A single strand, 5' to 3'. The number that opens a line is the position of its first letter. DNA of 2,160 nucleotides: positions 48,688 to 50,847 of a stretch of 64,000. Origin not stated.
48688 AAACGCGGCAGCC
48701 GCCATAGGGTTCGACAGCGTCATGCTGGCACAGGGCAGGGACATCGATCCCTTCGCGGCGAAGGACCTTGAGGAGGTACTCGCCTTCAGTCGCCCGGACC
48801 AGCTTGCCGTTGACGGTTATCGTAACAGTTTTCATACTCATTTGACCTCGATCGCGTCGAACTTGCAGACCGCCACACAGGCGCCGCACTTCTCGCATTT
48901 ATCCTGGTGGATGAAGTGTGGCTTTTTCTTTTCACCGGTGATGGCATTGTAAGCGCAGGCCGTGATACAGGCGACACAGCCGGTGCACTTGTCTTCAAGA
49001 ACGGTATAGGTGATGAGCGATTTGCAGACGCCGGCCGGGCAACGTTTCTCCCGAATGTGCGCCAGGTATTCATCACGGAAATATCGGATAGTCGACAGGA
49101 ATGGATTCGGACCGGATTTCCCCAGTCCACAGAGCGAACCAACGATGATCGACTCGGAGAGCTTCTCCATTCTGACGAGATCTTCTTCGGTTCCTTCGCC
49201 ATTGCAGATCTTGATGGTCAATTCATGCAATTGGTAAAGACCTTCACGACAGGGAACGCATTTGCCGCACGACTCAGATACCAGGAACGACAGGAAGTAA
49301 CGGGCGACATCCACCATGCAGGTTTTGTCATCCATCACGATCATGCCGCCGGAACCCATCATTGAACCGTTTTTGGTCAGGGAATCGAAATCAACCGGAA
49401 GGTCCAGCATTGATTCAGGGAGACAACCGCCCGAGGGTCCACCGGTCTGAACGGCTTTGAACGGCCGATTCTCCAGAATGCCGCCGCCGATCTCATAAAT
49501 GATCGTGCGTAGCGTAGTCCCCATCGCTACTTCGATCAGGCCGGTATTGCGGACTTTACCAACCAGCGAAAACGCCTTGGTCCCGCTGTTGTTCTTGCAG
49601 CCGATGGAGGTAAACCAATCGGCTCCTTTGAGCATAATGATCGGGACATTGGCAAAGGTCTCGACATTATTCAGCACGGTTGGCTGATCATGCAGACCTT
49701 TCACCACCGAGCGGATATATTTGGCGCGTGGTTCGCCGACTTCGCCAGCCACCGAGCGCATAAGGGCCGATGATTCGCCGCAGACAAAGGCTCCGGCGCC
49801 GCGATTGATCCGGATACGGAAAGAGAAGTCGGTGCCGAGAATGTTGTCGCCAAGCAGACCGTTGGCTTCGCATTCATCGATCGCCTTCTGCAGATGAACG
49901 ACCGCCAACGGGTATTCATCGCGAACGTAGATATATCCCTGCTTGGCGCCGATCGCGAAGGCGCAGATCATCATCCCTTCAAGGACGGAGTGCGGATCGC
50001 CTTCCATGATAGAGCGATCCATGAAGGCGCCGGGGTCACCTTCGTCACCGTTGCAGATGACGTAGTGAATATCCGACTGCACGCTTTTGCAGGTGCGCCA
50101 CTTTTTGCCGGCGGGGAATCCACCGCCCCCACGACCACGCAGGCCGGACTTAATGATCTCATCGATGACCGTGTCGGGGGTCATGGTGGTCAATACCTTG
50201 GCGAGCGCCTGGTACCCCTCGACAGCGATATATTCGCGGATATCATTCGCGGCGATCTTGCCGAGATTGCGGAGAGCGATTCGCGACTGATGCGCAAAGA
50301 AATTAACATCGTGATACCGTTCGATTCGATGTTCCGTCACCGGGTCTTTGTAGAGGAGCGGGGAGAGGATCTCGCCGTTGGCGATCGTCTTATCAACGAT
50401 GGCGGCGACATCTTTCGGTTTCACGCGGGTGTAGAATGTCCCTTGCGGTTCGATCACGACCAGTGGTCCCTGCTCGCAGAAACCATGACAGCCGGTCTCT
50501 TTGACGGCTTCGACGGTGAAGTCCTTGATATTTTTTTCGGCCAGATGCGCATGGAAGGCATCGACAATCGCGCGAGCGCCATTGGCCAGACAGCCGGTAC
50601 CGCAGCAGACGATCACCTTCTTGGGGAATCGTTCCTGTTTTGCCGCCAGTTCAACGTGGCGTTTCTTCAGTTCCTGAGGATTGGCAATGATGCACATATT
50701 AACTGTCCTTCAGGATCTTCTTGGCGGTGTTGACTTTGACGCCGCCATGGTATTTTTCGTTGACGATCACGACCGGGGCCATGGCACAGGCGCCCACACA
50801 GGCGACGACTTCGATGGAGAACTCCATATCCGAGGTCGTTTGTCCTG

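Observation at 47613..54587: Nine-gene operon coupling a four-subunit 2-oxoacid:ferredoxin oxidoreductase to HydBC/Bfu-type NuoE-NuoF-NuoG(N-terminal) subunits, with no hydrogenase or FDH module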

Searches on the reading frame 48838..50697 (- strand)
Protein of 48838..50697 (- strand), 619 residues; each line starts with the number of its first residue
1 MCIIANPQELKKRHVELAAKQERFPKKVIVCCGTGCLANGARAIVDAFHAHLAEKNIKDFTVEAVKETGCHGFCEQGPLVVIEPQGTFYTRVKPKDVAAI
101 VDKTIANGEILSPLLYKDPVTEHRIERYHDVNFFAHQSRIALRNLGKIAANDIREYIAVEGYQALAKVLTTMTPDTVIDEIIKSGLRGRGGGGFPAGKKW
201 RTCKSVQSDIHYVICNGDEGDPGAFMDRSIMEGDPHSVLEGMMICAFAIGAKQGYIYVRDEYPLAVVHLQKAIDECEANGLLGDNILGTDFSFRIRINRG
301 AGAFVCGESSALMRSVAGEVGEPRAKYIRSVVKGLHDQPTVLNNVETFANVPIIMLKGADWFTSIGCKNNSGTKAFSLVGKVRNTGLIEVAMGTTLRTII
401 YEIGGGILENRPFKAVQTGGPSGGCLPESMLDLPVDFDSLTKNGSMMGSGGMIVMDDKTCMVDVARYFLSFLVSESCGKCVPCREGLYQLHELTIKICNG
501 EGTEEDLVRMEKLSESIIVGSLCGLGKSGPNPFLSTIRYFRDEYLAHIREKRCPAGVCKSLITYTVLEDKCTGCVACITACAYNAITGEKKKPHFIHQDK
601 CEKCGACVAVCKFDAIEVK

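Call 3: search_protein_families(library=pfam, proteins=[window:48838-50697:-], max_evalue=0.001)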
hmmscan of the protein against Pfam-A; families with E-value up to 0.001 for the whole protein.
window:48838-50697:- (619 aa): 12 families
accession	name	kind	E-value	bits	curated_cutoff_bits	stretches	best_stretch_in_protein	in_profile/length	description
PF01512.22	Complex1_51K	-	2.5e-45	154.5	31.2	1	183-352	3-149/150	Nuo51 FMN-binding domain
PF10589.14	NADH_4Fe-4S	-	1e-28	99.4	23.5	1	463-547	1-85/85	NADH-ubiquinone oxidoreductase-F iron-sulfur binding region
PF01257.25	2Fe-2S_thioredx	-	7.2e-09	36.1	24.8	1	27-103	67-143/145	Thioredoxin-like [2Fe-2S] ferredoxin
PF00037.32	Fer4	-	7.7e-08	32.3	21.1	1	596-617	3-24/24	4Fe-4S binding domain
PF12838.12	Fer4_7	-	3.2e-07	31.1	27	1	570-615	1-52/52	4Fe-4S dicluster domain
PF14697.11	Fer4_21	-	3.6e-07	30.7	35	1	566-617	3-58/59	4Fe-4S dicluster domain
PF13237.11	Fer4_10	-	5.1e-06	26.8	25.5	1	568-611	6-52/53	4Fe-4S dicluster domain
PF13187.11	Fer4_9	-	6.1e-06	26.6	27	1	570-615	1-51/52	4Fe-4S dicluster domain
PF10531.15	SLBB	-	2.8e-05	24.3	27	1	378-424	4-53/55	SLBB domain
PF12837.12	Fer4_6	-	6.2e-05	23.2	25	0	598-616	6-24/24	4Fe-4S binding domain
PF06999.17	Suc_Fer-like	-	0.00052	20.6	34.9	1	40-114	114-188/191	Sucrase/ferredoxin-like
PF12797.12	Fer4_2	-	0.00079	19.7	24.5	0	594-612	3-21/22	4Fe-4S binding domain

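Call 4: search_protein_families(library=ncbifam, proteins=[window:48838-50697:-], max_evalue=0.001)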
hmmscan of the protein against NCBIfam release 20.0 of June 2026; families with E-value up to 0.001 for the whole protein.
window:48838-50697:- (619 aa): 39 families (the best 25 are shown)
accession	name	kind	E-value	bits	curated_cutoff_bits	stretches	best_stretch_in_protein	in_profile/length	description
TIGR01959.1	nuoF_fam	equivalog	6.8e-136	452.9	558.65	1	148-548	9-410/410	NADH-quinone oxidoreductase subunit NuoF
NF008436.0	PRK11278.1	equivalog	4.5e-104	348.8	749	1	153-552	27-430/448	NADH-quinone oxidoreductase subunit NuoF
NF010120.0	PRK13596.1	equivalog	5.8e-102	341.4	389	1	144-552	11-421/433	NADH-quinone oxidoreductase subunit NuoF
NF041612.1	fdxn_Clost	equivalog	4e-14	53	150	1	36-113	24-99/102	2Fe-2S ferredoxin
NF041613.1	fdxn_Azotob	equivalog_domain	4.6e-12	46.1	195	1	35-112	23-98/107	2Fe-2S ferredoxin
TIGR01945.1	rnfC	subfamily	8.3e-12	44.4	245.95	1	167-275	114-220/435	RnfABCDGE type electron transport complex subunit C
NF003454.1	PRK05035.1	equivalog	9.4e-12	44.2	345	1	168-275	117-221/556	electron transport complex subunit RsxC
TIGR04481.1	PR_assoc_PrdC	equivalog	9.3e-10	37.9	490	1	165-277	63-172/425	proline reductase-associated electron transfer protein PrdC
TIGR01944.1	rnfB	subfamily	2.4e-09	37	68.7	1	565-618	109-162/190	RnfABCDGE type electron transport complex subunit B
NF038196.1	ferrodoxin_EFR1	subfamily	7.4e-09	36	75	1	567-618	182-231/242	EFR1 family ferrodoxin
NF040864.1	HgcB_ferredoxin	equivalog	1.5e-08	34.4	99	1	560-619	5-64/93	mercury methylation ferredoxin HgcB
NF003475.0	PRK05113.1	equivalog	3.3e-08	33.6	203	1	565-618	109-162/190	electron transport complex subunit RsxB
NF040770.1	hetero_SS_HdrA2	exception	4.8e-08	31.6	1100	1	562-618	570-625/777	CoB-CoM heterodisulfide reductase HdrA2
TIGR04105.1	FeFe_hydrog_B1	subfamily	1.3e-07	30.6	450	1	565-616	107-159/462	monomeric [FeFe] hydrogenase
NF058577.1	FdxA_fam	equivalog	1.8e-07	31.2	65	1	566-615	4-52/52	4Fe-4S ferredoxin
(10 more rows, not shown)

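Call 9: find_homologous_proteins(query=window:48838-50697:-, max_evalue=1e-30)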
Query window:48838-50697:- (619 aa): 8000 proteins with E <= 1e-30 among 8000 candidates; the best 120 are listed.
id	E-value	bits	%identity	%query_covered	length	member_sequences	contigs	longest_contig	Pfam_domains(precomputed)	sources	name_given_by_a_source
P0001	0.0e+0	1372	95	100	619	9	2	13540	PF14697.12,PF10589.15,PF00037.33,PF01257.26,PF12838.13,PF01512.23,PF13237.12,PF13187.12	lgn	-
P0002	0.0e+0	1301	90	100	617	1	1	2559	PF14697.12,PF10531.16,PF10589.15,PF12797.13,PF00037.33,PF01257.26,PF12838.13,PF01512.23,PF13237.12,PF13187.12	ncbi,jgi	jgi:NADH-quinone oxidoreductase subunit F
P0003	0.0e+0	1293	89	100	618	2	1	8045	PF14697.12,PF10531.16,PF10589.15,PF00037.33,PF01257.26,PF12838.13,PF01512.23,PF13237.12,PF13187.12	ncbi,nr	ncbi:MAG: NAD(P)H-dependent oxidoreductase subunit E [candidate division Zixibacteria bacterium]|nr:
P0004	0.0e+0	1189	82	100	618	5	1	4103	PF14697.12,PF10531.16,PF10589.15,PF12797.13,PF12837.13,PF00037.33,PF01257.26,PF12838.13,PF01512.23,PF13237.12,PF13187.12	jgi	jgi:NADH:ubiquinone oxidoreductase subunit F (NADH-binding)/(2Fe-2S) ferredoxin/Pyruvate/2-oxoacid:f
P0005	0.0e+0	1185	82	100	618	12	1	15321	PF14697.12,PF10531.16,PF10589.15,PF00037.33,PF01257.26,PF12838.13,PF01512.23,PF13237.12,PF13187.12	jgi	-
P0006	0.0e+0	1156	80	100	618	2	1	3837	PF14697.12,PF10531.16,PF10589.15,PF12797.13,PF12837.13,PF00037.33,PF01257.26,PF12838.13,PF01512.23,PF13237.12,PF13187.12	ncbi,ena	-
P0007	0.0e+0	1149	80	97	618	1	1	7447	PF14697.12,PF10531.16,PF10589.15,PF12797.13,PF12837.13,PF00037.33,PF01257.26,PF12838.13,PF01512.23,PF13237.12,PF13187.12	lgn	-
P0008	0.0e+0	1143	78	100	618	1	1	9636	PF14697.12,PF10531.16,PF10589.15,PF00037.33,PF01257.26,PF12838.13,PF01512.23,PF13187.12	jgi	jgi:NADH:ubiquinone oxidoreductase subunit F (NADH-binding)/(2Fe-2S) ferredoxin/Pyruvate/2-oxoacid:f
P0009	0.0e+0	1142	80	98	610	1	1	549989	PF14697.12,PF10531.16,PF10589.15,PF12797.13,PF00037.33,PF01257.26,PF12838.13,PF01512.23,PF13237.12,PF13187.12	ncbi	ncbi:MAG: NADH-ubiquinone oxidoreductase-F iron-sulfur binding region domain-containing protein [Can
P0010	0.0e+0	1139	78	99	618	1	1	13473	PF14697.12,PF10531.16,PF10589.15,PF12837.13,PF00037.33,PF01257.26,PF12838.13,PF01512.23,PF13237.12,PF13187.12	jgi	jgi:NADH:ubiquinone oxidoreductase subunit F (NADH-binding)/(2Fe-2S) ferredoxin/Pyruvate/2-oxoacid:f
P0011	0.0e+0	1138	78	100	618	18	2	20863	PF10531.16,PF10589.15,PF12837.13,PF00037.33,PF01257.26,PF12838.13,PF01512.23,PF13237.12,PF13187.12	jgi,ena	-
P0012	0.0e+0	1138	78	100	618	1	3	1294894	PF14697.12,PF10531.16,PF10589.15,PF00037.33,PF01257.26,PF12838.13,PF01512.23,PF13237.12,PF13187.12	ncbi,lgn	-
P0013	0.0e+0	1130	77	99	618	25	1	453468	PF14697.12,PF10531.16,PF10589.15,PF12797.13,PF12837.13,PF00037.33,PF01257.26,PF12838.13,PF01512.23,PF13237.12,PF13187.12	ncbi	-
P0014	0.0e+0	1125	78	99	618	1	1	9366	PF10531.16,PF10589.15,PF12837.13,PF00037.33,PF01257.26,PF12838.13,PF01512.23,PF13237.12,PF13187.12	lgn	-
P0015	0.0e+0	1124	78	99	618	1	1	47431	PF14697.12,PF10589.15,PF00037.33,PF01257.26,PF12838.13,PF01512.23,PF13237.12,PF13187.12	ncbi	-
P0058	0.0e+0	1057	73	99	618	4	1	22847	PF14697.12,PF10531.16,PF10589.15,PF12797.13,PF12837.13,PF00037.33,PF01257.26,PF12838.13,PF01512.23,PF13237.12,PF13187.12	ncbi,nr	ncbi:MAG: NADP-reducing hydrogenase subunit HndC [Smithella sp. PtaU1.Bin162]|nr:MAG: NADP-reducing 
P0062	0.0e+0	1053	72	99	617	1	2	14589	PF14697.12,PF10531.16,PF10589.15,PF12797.13,PF12837.13,PF00037.33,PF01257.26,PF12838.13,PF01512.23,PF13187.12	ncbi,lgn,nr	ncbi:MAG: 4Fe-4S dicluster domain-containing protein [Calditrichaeota bacterium]|nr:MAG: 4Fe-4S dicl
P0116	1.8e-297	1006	70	100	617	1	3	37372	PF14697.12,PF10589.15,PF12797.13,PF00037.33,PF01257.26,PF12838.13,PF01512.23,PF13237.12,PF13187.12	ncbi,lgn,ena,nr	ncbi:MAG: 4Fe-4S binding protein [Candidatus Delongbacteria bacterium]|nr:4Fe-4S binding protein [Ca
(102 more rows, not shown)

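Call 18: find_related_loci(query=window:48838-50697:-, collection=genome_contigs, flank=10000)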
Query window:48838-50697:- (619 aa) in genome_contigs; peptide patterns used: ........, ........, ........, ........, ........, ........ (x = any residue, [..] = any of these).
536 stretches matched a pattern; 488 encode a relative of the query (tblastn E <= 1e-3); the best 80 are kept; 80 distinct loci.
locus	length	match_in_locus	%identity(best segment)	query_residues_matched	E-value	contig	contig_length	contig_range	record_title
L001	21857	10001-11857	95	1-619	0e+0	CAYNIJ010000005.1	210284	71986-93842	MAG TPA_asm: uncultured Ignavibacteriales bacterium isolate SRP302447_co2_58 genome assembly, contig: NODE_208_length_21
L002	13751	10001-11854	95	1-619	0e+0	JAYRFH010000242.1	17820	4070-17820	MAG: Candidatus Zixiibacteriota bacterium isolate SH_SHASGE3bin.27 k141_1425101, whole genome shotgun sequence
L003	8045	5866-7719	89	1-619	0e+0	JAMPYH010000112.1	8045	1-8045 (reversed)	MAG: Candidatus Zixiibacteriota bacterium isolate R2F_R2FSRR_metabat.71 R2F_C5320, whole genome shotgun sequence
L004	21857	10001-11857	95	1-619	0e+0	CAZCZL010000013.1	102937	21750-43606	MAG TPA_asm: uncultured Ignavibacteriales bacterium isolate binchicken_co16_343 genome assembly, contig: NODE_330_length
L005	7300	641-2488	82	4-619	0e+0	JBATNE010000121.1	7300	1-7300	MAG: Candidatus Zixiibacteriota bacterium isolate MFD10473_ilm_asm_bin15 k127_15187, whole genome shotgun sequence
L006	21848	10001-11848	78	3-618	0e+0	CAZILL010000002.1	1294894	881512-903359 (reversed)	MAG TPA_asm: uncultured Ignavibacteriales bacterium isolate SRP302447_co3_184 genome assembly, contig: NODE_4_length_129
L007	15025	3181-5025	78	4-618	0e+0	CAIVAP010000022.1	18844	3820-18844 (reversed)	uncultured bacterium isolate AlinenSediments_bin-0053 genome assembly, contig: bin-0053:022/302, whole genome shotgun se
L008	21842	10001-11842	75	4-618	0e+0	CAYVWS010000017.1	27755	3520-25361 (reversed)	MAG TPA_asm: uncultured Ignavibacteriales bacterium isolate binchicken_co118_103 genome assembly, contig: NODE_1628_leng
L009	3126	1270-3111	75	4-618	0e+0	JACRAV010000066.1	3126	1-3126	MAG: Candidatus Zixiibacteriota bacterium isolate NC_groundwater_1603_Pr3_B-0.1um_57_8 SR-2_scaffold_141_583592, whole g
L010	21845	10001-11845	73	4-619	0e+0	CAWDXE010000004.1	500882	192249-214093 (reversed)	MAG: uncultured candidate division Zixibacteria bacterium isolate MFD05942.bin.2.290 genome assembly, contig: contig_318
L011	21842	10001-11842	74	4-618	0e+0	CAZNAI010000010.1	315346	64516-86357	MAG TPA_asm: uncultured Ignavibacteriales bacterium isolate binchicken_co200_62 genome assembly, contig: k141_1819135, w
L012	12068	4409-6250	73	4-618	0e+0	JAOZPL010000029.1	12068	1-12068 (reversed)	MAG: Candidatus Zixiibacteriota bacterium isolate GMC4.metabat2.214 GMC4_7173_length_12068_cov_5.258220, whole genome sh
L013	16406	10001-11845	73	4-618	0e+0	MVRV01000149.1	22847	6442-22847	MAG: Smithella sp. PtaU1.Bin162 A4E71_contig000149, whole genome shotgun sequence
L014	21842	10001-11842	71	4-618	0e+0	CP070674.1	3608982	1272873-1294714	MAG: Candidatus Zixiibacteriota bacterium isolate bin72 chromosome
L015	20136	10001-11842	72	4-618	0e+0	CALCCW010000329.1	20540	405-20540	MAG TPA_asm: uncultured candidate division Zixibacteria bacterium isolate DRR093004_bin.15_CONCOCT_v1.1_MAG genome assem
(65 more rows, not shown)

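Call 20: search_solved_structures(query=window:48838-50697:-, max_evalue=1e-20, show_alignments=1)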
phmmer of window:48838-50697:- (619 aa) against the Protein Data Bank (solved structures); distinct sequences matched with E-value up to 1e-20: 63 (the best 60 are shown).
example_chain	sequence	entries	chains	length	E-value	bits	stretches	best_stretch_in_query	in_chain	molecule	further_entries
7t2r_B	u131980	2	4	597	2.5e-224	749.6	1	27-616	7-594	NiFe hydrogenase subunit B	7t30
8a6t_B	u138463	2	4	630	8.5e-223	744.6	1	14-616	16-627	Electron bifurcating hydrogenase subunit HydB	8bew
9mqx_B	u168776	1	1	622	5.8e-222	741.8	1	6-616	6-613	NADH:ubiquinone oxidoreductase, NADH-binding (51 kD) subunit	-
7q4v_B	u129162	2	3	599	1.1e-217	727.7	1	27-616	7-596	Iron hydrogenase HydB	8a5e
7p5h_B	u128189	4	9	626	2.1e-200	670.6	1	27-618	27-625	Fe-hydrogenase, subunit beta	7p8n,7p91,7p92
9bov_B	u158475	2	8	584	4.4e-200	669.6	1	28-618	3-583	NADH dehydrogenase (Quinone)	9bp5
8oh5_B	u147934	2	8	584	1.2e-194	651.7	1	28-617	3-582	NAD-reducing hydrogenase subunit HoxF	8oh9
9n5u_B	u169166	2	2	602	6.8e-190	635.9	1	34-618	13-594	NfnB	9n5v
7q4w_B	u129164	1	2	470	1.1e-188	632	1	153-616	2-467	Iron hydrogenase HydB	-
2fug_1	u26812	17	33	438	2e-109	370.1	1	143-552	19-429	NADH-quinone oxidoreductase chain 1 | NADH-QUINONE OXIDOREDUCTASE SUBUNIT 1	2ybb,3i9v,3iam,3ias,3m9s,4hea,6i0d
6vw7_B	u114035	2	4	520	3.5e-108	366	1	129-544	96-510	NAD-dependent formate dehydrogenase beta subunit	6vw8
6hl2_B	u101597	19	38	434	5.7e-99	335.6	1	141-547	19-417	NADH-quinone oxidoreductase subunit F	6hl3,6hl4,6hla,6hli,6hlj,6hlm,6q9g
7q5y_C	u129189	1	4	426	6e-99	335.5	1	141-547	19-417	NADH-quinone oxidoreductase subunit F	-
6q9c_B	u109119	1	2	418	1.2e-98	334.5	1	141-544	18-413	NADH-quinone oxidoreductase subunit F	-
6r7p_B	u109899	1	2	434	1.5e-98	334.2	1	141-547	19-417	NADH-quinone oxidoreductase subunit F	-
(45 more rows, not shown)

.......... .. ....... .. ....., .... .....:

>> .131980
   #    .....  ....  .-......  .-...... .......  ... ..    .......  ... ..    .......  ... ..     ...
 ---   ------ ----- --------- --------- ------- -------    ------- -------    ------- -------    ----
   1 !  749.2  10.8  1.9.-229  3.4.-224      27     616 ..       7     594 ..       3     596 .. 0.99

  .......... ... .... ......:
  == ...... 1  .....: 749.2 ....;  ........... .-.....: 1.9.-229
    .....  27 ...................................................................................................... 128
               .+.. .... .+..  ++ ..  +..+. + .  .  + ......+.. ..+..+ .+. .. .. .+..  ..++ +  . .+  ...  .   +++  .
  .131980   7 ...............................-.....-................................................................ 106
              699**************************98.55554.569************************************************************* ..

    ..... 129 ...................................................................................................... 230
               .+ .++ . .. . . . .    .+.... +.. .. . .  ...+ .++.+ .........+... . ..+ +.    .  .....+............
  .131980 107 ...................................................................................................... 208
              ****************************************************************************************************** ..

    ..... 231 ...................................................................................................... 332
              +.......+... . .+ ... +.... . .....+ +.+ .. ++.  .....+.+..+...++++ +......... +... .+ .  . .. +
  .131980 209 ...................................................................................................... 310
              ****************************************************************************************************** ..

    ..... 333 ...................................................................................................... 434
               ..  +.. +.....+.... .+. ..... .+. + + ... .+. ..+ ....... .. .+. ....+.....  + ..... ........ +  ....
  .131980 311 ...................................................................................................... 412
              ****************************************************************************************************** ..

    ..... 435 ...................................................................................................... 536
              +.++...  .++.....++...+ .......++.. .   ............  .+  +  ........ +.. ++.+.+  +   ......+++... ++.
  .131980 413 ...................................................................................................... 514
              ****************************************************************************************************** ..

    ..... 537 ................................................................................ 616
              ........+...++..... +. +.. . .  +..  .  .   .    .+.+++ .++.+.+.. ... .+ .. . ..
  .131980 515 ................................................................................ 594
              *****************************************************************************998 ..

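Call 36: find_encoding_contigs(protein=P0058, flank=10000, max_places=2)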
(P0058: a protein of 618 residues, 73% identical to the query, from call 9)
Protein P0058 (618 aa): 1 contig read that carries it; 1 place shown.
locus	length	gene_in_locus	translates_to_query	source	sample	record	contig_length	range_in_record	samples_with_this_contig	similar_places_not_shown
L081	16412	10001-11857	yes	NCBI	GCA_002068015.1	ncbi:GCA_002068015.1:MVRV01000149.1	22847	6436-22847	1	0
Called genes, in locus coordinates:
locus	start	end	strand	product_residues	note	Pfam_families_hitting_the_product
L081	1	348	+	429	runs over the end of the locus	PF06808:DctM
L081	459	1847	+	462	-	PF01565:FAD_binding_4, PF02913:FAD-oxidase_C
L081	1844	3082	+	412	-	PF12838:Fer4_7 (weak), PF13183:Fer4_8, PF13187:Fer4_9 (faint), PF13237:Fer4_10 (faint), PF13534:Fer4_17, PF02754:CCG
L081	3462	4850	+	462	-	PF01565:FAD_binding_4, PF02913:FAD-oxidase_C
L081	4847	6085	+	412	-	PF12838:Fer4_7 (weak), PF13183:Fer4_8, PF13187:Fer4_9 (faint), PF13237:Fer4_10 (faint), PF13534:Fer4_17, PF02754:CCG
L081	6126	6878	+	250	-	-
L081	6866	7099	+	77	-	PF13237:Fer4_10, PF14697:Fer4_21 (faint), PF00037:Fer4 (weak), PF12838:Fer4_7, PF13187:Fer4_9, PF12797:Fer4_2 (weak), PF00037:Fer4, PF12837:Fer4_6, +3 more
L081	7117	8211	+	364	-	PF01855:POR_N, PF02780:Transketolase_C (weak), PF17147:PFOR_II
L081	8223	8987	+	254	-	PF02775:TPP_enzyme_C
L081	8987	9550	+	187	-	PF01558:POR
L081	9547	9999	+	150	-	PF01257:2Fe-2S_thioredx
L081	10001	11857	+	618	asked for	PF01257:2Fe-2S_thioredx, PF01512:Complex1_51K, PF10531:SLBB (weak), PF10589:NADH_4Fe-4S, PF12837:Fer4_6 (weak), PF12838:Fer4_7 (weak), PF13187:Fer4_9 (weak), PF13237:Fer4_10 (weak), +3 more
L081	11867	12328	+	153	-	PF00111:Fer2, PF13510:Fer2_4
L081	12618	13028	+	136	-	PF00037:Fer4 (faint), PF12837:Fer4_6 (faint), PF12797:Fer4_2 (faint), PF12800:Fer4_4 (faint), PF13187:Fer4_9 (weak), PF13237:Fer4_10 (weak), PF13247:Fer4_11, PF12838:Fer4_7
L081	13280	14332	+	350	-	PF03480:DctP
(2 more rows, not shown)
